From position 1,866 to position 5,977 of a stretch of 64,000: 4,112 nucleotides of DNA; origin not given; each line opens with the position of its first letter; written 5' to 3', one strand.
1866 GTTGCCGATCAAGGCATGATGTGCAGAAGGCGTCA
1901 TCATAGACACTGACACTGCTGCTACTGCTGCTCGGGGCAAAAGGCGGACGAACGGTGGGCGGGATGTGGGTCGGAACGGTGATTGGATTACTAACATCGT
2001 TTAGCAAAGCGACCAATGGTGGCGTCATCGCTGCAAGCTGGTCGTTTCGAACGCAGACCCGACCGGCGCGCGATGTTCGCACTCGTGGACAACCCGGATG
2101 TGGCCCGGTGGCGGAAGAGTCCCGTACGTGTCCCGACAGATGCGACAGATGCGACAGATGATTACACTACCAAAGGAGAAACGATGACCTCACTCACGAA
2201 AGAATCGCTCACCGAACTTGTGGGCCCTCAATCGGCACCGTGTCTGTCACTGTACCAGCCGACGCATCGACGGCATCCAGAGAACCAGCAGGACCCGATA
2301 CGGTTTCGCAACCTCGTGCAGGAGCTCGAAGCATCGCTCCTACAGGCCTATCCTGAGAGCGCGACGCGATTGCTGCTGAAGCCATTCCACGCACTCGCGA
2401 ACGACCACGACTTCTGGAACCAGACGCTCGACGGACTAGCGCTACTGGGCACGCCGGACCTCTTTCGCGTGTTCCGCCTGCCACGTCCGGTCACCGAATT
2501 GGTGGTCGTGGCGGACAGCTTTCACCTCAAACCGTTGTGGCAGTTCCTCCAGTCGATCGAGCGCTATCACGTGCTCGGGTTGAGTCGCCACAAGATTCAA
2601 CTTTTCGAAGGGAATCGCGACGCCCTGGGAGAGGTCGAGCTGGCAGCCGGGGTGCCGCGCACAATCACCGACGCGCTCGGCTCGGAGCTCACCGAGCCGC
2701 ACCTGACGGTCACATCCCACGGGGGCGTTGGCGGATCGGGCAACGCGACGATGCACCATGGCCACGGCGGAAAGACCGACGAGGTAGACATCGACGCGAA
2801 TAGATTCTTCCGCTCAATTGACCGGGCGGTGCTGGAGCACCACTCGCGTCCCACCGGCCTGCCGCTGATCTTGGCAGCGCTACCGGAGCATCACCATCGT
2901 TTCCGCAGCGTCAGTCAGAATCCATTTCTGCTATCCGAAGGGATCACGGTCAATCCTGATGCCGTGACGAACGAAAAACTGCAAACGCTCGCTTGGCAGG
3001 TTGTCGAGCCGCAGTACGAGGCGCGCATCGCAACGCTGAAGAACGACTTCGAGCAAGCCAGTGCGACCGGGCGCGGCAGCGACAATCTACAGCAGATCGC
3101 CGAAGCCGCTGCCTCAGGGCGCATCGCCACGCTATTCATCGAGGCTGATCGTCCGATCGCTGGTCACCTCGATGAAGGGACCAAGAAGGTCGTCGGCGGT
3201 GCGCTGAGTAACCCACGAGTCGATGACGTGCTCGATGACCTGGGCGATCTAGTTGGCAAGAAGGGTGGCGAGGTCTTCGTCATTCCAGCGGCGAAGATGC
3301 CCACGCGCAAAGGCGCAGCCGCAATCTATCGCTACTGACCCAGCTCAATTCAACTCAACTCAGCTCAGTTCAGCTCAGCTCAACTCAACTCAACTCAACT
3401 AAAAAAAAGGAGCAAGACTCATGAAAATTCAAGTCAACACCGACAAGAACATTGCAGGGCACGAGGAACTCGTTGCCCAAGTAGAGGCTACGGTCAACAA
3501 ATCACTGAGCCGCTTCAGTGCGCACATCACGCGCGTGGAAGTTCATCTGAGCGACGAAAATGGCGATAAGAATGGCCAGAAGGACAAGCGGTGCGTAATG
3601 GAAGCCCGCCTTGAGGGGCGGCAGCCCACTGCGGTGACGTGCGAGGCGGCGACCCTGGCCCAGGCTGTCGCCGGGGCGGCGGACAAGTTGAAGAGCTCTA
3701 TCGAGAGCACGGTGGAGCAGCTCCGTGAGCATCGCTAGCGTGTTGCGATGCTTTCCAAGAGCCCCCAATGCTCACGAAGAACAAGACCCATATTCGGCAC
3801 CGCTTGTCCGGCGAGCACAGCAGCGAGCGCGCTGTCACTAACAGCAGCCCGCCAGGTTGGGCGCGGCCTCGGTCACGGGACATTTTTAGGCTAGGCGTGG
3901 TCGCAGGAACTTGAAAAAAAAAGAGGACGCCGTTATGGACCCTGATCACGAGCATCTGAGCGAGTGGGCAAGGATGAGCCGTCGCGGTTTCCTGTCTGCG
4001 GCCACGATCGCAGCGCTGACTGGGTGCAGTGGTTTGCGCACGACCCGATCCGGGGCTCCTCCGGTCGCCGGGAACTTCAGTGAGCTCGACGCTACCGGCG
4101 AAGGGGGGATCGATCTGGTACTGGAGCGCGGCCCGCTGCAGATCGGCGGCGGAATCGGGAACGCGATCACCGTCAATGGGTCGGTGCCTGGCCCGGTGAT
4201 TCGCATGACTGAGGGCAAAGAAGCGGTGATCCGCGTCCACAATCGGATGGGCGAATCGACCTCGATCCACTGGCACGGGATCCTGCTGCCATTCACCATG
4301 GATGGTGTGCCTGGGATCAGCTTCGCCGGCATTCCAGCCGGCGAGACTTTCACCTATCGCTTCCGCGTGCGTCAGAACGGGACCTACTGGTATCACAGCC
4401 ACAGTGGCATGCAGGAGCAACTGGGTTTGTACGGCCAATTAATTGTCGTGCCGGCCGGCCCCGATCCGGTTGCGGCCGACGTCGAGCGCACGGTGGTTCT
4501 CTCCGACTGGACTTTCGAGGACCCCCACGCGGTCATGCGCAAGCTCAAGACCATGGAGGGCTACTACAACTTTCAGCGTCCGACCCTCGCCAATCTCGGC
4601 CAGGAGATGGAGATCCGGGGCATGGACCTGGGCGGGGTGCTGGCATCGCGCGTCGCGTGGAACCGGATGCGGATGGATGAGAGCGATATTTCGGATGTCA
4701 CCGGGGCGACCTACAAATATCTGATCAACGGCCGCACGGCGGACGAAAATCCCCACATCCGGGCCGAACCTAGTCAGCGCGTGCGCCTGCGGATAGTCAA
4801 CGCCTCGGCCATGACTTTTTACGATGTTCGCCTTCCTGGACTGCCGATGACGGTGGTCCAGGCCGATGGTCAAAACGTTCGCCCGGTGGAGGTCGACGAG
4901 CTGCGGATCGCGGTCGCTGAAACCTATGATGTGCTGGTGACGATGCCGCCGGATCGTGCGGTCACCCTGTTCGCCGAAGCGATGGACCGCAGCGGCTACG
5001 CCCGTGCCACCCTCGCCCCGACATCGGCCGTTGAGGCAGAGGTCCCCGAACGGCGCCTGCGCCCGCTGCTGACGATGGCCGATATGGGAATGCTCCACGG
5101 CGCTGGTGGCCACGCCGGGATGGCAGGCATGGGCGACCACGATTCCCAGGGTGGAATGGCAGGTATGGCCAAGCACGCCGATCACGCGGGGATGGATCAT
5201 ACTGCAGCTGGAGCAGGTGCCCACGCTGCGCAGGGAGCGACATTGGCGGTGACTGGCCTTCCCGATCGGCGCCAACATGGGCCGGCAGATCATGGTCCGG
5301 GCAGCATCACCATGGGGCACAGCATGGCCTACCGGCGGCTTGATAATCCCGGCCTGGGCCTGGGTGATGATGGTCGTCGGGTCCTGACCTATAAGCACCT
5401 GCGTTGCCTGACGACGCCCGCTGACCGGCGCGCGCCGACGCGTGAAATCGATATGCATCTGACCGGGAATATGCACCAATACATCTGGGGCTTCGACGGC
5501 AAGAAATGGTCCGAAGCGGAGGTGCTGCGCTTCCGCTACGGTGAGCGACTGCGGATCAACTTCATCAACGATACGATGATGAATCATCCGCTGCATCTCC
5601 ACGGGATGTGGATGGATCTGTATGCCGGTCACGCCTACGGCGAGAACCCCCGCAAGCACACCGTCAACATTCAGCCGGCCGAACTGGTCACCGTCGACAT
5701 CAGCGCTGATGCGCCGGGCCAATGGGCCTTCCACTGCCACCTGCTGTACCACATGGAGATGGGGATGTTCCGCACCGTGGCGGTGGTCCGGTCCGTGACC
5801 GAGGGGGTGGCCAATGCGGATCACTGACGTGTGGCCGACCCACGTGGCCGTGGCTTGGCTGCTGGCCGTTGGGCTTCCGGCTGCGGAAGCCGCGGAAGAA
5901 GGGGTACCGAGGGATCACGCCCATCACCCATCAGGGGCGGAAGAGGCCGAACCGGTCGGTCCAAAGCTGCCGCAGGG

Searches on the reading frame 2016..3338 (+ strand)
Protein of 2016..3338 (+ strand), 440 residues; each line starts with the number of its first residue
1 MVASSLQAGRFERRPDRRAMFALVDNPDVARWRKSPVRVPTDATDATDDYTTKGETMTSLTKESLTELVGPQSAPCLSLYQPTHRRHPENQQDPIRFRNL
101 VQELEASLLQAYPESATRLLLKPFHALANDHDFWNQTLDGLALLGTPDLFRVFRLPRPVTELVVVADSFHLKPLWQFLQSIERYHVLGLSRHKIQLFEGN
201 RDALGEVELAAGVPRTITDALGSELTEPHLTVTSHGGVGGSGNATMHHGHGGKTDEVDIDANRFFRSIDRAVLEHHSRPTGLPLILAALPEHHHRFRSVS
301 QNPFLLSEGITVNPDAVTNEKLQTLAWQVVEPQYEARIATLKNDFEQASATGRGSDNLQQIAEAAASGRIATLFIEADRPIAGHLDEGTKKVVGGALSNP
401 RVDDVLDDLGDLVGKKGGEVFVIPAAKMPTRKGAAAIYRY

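Call 71: search_protein_families(library=pfam, proteins=[window:2016-3338:+], max_evalue=0.00001)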
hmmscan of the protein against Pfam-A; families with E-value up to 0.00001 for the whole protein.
window:2016-3338:+ (440 aa): 5 families
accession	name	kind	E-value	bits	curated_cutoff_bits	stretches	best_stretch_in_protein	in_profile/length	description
PF18845.6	baeRF_family3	-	4.1e-50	170.9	31.5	1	183-369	1-168/168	Bacterial archaeo-eukaryotic release factor family 3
PF18848.6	baeRF_family6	-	9.1e-36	123.9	27.5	1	183-331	2-148/149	Bacterial archaeo-eukaryotic release factor family 6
PF18849.6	baeRF_family7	-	6.1e-21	75.5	27.2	1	184-332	1-144/144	Bacterial archaeo-eukaryotic release factor family 7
PF18851.6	baeRF_family8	-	1.1e-18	67.9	27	1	183-338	3-141/141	Bacterial archaeo-eukaryotic release factor family 8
PF18855.6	baeRF_family11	-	3.4e-13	50.6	27.2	1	185-335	5-138/139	Bacterial archaeo-eukaryotic release factor family 11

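Call 104: find_encoding_contigs(protein=window:2016-3338:+, flank=1000, max_places=6)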
Protein window:2016-3338:+ (440 aa): no gene with exactly this product is on record in the collection.
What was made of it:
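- Tried and rejected: A look-up with the baeRF gene found no record (call 104).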

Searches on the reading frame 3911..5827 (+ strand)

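Call 71: search_protein_families(library=pfam, proteins=[window:3911-5827:+], max_evalue=0.00001)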
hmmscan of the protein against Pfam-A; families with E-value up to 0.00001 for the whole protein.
window:3911-5827:+ (638 aa): 3 families
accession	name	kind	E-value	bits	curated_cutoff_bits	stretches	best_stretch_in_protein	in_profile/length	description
PF07732.21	Cu-oxidase_3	-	9.1e-43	145.6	21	1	80-181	11-116/119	Multicopper oxidase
PF07731.20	Cu-oxidase_2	-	2.2e-34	118.6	20.4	1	507-626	2-134/137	Multicopper oxidase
PF00394.28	Cu-oxidase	-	2.6e-26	93.1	21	1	261-355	30-133/157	Multicopper oxidase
